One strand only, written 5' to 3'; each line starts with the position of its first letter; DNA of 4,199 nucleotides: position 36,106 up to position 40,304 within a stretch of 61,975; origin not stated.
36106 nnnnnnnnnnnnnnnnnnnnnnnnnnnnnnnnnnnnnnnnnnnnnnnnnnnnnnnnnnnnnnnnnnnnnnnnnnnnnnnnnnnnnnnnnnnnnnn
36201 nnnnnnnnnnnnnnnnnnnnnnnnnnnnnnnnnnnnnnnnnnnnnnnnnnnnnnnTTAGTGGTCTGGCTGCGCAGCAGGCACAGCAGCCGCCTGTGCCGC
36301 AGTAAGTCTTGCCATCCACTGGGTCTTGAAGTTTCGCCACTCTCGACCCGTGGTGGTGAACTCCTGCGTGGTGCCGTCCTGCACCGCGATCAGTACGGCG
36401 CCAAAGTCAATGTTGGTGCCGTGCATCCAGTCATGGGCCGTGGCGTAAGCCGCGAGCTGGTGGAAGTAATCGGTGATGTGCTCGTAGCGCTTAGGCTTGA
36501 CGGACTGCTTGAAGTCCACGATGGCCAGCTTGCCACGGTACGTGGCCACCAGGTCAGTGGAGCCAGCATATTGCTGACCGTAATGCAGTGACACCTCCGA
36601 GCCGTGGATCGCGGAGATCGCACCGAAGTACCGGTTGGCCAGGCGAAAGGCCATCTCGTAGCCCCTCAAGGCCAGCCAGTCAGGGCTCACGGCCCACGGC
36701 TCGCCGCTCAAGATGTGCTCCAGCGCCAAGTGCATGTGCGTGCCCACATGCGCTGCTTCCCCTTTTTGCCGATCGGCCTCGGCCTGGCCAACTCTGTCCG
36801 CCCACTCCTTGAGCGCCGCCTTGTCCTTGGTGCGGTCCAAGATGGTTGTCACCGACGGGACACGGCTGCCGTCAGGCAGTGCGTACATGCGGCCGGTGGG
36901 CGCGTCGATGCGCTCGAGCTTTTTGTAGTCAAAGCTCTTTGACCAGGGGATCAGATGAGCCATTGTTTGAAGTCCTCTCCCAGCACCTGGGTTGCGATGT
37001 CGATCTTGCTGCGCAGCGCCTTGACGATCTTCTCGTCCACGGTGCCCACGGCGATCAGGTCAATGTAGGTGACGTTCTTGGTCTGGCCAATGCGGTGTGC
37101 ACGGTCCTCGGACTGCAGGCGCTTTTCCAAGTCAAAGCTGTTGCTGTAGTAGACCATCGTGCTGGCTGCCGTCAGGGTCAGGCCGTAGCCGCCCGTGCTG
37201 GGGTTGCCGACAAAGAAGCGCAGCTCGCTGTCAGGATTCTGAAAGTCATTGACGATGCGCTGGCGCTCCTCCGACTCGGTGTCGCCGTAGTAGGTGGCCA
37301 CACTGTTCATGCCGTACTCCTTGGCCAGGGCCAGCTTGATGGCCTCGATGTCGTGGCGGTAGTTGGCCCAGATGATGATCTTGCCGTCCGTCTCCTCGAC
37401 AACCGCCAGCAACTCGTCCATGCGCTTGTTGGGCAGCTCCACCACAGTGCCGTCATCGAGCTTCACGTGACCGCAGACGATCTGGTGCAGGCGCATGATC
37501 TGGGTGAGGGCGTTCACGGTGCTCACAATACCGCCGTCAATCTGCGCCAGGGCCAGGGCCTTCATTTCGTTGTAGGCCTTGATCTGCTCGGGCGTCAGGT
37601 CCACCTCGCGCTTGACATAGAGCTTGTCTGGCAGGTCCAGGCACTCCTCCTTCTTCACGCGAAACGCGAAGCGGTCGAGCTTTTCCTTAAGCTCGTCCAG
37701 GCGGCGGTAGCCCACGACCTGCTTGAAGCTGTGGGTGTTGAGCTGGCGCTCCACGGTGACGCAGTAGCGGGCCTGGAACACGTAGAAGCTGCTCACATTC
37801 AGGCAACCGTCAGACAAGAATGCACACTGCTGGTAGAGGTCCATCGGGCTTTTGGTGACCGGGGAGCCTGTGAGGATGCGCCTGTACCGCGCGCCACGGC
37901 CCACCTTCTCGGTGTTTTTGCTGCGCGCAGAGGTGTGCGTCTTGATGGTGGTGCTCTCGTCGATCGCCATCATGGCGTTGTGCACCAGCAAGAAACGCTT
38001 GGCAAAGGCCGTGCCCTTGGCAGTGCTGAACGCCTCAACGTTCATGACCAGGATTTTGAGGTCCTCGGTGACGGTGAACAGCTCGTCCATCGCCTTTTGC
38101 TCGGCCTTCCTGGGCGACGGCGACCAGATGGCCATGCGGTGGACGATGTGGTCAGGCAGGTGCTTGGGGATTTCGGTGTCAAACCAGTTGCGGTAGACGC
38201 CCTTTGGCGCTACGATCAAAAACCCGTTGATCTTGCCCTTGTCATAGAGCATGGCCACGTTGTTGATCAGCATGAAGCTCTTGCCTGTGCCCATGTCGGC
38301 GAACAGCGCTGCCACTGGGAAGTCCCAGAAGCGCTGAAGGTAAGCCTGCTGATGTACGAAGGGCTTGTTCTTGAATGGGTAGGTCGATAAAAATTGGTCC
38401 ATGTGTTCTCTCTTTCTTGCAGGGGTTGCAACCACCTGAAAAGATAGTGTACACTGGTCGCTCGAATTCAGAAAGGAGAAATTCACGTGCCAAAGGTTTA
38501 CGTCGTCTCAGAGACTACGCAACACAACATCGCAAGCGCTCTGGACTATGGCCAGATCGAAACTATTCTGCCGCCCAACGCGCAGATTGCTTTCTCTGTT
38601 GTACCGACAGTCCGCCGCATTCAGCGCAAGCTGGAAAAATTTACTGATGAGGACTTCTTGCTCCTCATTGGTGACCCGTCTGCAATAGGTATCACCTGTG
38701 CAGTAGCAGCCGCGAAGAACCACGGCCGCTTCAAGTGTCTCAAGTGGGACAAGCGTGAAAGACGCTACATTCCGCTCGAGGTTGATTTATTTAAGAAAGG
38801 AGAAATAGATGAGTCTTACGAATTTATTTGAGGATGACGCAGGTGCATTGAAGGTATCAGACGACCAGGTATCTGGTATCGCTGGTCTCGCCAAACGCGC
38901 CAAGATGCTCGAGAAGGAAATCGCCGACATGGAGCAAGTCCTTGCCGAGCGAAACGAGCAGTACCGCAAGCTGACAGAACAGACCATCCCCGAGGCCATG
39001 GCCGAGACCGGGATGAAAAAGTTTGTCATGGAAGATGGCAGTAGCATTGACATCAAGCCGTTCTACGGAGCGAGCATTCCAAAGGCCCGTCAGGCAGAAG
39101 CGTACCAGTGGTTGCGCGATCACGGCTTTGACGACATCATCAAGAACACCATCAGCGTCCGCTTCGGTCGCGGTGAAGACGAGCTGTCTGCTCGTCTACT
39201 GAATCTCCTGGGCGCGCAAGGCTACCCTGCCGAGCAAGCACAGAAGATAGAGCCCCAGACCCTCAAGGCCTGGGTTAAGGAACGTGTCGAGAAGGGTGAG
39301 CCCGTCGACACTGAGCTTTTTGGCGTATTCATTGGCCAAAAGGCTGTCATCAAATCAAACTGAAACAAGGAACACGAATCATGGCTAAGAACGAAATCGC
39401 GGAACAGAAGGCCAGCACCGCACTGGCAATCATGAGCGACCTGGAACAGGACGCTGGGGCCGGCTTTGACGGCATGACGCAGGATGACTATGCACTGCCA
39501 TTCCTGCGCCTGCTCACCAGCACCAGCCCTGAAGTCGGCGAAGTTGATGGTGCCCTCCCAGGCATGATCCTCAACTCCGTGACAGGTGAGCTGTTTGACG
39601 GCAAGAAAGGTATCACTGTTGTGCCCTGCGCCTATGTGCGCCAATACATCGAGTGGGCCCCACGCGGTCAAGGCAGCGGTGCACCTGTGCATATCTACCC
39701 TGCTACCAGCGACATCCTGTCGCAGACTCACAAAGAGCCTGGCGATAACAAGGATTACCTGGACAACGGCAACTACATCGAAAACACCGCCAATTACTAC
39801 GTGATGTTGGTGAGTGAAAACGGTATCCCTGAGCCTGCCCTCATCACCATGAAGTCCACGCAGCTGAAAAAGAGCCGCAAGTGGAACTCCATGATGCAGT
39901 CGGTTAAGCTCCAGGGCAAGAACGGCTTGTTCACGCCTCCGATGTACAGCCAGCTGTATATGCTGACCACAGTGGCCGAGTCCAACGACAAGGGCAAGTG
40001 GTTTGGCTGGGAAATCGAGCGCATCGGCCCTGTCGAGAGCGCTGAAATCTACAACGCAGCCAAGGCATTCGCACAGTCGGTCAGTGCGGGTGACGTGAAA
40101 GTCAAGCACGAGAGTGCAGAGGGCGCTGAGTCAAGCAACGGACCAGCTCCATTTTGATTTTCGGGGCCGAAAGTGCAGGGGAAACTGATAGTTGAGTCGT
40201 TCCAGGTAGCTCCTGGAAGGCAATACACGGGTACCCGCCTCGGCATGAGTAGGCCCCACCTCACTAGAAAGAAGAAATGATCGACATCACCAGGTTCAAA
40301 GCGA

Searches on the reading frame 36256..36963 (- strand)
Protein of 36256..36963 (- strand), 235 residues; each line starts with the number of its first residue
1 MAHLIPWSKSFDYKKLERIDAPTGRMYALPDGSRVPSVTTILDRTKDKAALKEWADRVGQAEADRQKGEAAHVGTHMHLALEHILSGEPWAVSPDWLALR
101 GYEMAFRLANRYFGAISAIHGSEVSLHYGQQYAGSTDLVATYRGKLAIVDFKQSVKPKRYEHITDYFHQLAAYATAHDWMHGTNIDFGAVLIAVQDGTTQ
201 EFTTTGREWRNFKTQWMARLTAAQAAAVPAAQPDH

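Call 54: search_protein_families(library=pfam, proteins=[window:36256-36963:-], max_evalue=0.01)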
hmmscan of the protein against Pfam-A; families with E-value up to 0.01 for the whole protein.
window:36256-36963:- (235 aa): 1 family
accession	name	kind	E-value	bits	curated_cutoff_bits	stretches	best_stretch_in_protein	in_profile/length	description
PF12705.13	PDDEXK_1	-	3.5e-06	27.6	22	1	50-230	63-231/247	PD-(D/E)XK nuclease superfamily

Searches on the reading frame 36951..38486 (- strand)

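Call 54: search_protein_families(library=pfam, proteins=[window:36951-38486:-], max_evalue=0.01)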
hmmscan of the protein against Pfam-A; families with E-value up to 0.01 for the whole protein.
window:36951-38486:- (511 aa): 3 families
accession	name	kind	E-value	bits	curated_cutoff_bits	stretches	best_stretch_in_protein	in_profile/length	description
PF00176.29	SNF2-rel_dom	-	1.2e-22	80.9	24.9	1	61-338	22-286/290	SNF2-related domain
PF00271.37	Helicase_C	-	2.1e-14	54.1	23.5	1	357-467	7-110/110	Helicase conserved C-terminal domain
PF04851.21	ResIII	-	0.0044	17.4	22.5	0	64-178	31-134/164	Type III restriction enzyme, res subunit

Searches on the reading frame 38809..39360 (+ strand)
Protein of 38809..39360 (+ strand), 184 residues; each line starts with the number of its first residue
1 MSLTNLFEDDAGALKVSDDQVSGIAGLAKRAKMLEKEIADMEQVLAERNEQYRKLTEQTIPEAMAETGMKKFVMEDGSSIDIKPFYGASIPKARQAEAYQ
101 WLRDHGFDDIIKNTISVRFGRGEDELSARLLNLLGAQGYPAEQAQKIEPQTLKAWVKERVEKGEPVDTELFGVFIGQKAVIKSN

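Call 44: search_protein_families(library=phrogs, proteins=[window:38809-39360:+], max_evalue=0.001)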
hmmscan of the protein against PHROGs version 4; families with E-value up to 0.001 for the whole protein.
window:38809-39360:+ (184 aa): 1 family
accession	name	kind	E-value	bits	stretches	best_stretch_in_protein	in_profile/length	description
phrog_2378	-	unknown function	4e-49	167.9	1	17-183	21-186/189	-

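Call 54: search_protein_families(library=pfam, proteins=[window:38809-39360:+], max_evalue=0.01)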
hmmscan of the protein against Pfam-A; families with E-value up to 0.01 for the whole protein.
window:38809-39360:+ (184 aa): 1 family
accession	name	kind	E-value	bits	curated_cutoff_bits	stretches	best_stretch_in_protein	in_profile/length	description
PF23984.1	DUF7307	-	1.6e-34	119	27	1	24-182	2-128/129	Pam3 gp33-like protein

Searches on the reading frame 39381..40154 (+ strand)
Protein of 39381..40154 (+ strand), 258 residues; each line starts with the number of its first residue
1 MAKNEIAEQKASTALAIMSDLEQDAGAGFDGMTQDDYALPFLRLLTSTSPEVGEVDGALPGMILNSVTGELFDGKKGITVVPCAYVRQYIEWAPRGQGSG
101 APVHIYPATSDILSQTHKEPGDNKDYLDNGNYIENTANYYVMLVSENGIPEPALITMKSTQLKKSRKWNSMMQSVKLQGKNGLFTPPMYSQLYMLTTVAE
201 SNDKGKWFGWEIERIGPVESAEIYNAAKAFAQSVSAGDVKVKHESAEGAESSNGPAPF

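Call 44: search_protein_families(library=phrogs, proteins=[window:39381-40154:+], max_evalue=0.001)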
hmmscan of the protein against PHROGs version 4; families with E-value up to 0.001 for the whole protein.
window:39381-40154:+ (258 aa): 1 family
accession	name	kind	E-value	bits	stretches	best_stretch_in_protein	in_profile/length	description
phrog_2402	-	unknown function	4.3e-69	234.2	1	4-254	18-280/292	-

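Call 54: search_protein_families(library=pfam, proteins=[window:39381-40154:+], max_evalue=0.01)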
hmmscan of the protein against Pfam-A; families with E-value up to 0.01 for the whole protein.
window:39381-40154:+ (258 aa): 1 family
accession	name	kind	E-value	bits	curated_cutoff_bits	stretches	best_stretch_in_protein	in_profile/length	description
PF23977.1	Pam3_Gp34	-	1.1e-66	225.5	27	1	15-240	7-235/235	Pam3 phage gp34-like protein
